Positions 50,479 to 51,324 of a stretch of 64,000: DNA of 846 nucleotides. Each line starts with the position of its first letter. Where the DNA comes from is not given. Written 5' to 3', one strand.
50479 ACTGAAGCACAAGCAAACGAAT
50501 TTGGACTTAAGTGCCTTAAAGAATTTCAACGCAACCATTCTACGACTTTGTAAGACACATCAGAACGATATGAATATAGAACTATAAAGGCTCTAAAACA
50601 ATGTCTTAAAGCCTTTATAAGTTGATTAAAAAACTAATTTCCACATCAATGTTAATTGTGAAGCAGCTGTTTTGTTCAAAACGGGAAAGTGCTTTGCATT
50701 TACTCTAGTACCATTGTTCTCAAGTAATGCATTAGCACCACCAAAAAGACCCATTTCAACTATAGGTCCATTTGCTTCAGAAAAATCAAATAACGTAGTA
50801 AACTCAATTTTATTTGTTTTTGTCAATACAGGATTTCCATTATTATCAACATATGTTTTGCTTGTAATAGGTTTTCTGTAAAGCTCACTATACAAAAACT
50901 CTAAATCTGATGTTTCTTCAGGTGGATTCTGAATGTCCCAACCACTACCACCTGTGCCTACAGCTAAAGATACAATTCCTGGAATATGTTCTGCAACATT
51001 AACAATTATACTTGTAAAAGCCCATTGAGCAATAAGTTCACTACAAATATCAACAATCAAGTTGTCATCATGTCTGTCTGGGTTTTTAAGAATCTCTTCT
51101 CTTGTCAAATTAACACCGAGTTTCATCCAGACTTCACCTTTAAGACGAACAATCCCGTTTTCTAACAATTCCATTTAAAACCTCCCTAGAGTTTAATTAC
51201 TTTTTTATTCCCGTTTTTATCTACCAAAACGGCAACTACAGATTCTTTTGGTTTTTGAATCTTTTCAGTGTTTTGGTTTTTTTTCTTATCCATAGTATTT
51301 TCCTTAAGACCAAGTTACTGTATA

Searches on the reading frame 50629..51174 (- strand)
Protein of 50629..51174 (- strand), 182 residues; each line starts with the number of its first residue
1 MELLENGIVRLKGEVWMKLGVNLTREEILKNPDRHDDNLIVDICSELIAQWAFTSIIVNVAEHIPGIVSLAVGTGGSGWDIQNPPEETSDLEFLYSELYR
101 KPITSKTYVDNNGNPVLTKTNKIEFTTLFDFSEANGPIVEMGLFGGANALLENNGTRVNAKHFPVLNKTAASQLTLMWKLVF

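Call 7: search_protein_families(library=pfam, proteins=[window:50629-51174:-], max_evalue=1)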
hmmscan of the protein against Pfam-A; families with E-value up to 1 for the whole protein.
window:50629-51174:- (182 aa): 2 families
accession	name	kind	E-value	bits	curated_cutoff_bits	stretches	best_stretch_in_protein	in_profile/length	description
PF25691.1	BW3TFN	-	0.19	12.1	27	1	70-115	24-69/174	Baseplate wedge 3 tail fiber network component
PF17474.7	U71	-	0.28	11.6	25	1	104-131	17-41/52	Tegument protein UL11 homolog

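Call 8: search_protein_families(library=phrogs, proteins=[window:50629-51174:-], max_evalue=1)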
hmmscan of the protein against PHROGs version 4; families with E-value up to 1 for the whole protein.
window:50629-51174:- (182 aa): 1 family
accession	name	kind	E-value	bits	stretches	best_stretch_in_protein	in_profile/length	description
phrog_5417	-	unknown function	1.5e-14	55.1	1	34-182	29-156/156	-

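Call 59: search_dna_similar(query=window:50629-51174:-, collection=phages, mode=protein, max_evalue=0.001, max_rows=12)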
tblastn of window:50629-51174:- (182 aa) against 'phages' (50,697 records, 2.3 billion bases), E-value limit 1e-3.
Records with a match: 5; places in all: 5; records where one place covers at least 80% of the query: 2.
Best place of each record, by identity: <60% 5.
By first word of the organism name: Bacillus 4; uncultured 1.
By host as written in the record: Bacillus megaterium str. ATCC 43725 2; Bacillus cereus 2; - 1.
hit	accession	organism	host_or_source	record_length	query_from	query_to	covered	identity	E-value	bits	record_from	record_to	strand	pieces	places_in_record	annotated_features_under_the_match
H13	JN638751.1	Bacillus phage G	Bacillus megaterium str. ATCC 43725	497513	38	182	80%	37.6%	4e-15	78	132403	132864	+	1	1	190: gp190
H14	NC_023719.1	Bacillus phage G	Bacillus megaterium str. ATCC 43725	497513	38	182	80%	37.6%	4e-15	78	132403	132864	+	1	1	190: gp190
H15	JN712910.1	Bacillus phage BCD7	Bacillus cereus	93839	1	182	100%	27.3%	7e-10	62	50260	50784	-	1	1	hypothetical protein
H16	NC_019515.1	Bacillus phage BCD7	Bacillus cereus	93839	1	182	100%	27.3%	7e-10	62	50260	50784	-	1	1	hypothetical protein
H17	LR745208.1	uncultured phage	metagenomic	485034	64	180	64%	32.4%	9e-7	54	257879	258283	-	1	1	record has no annotation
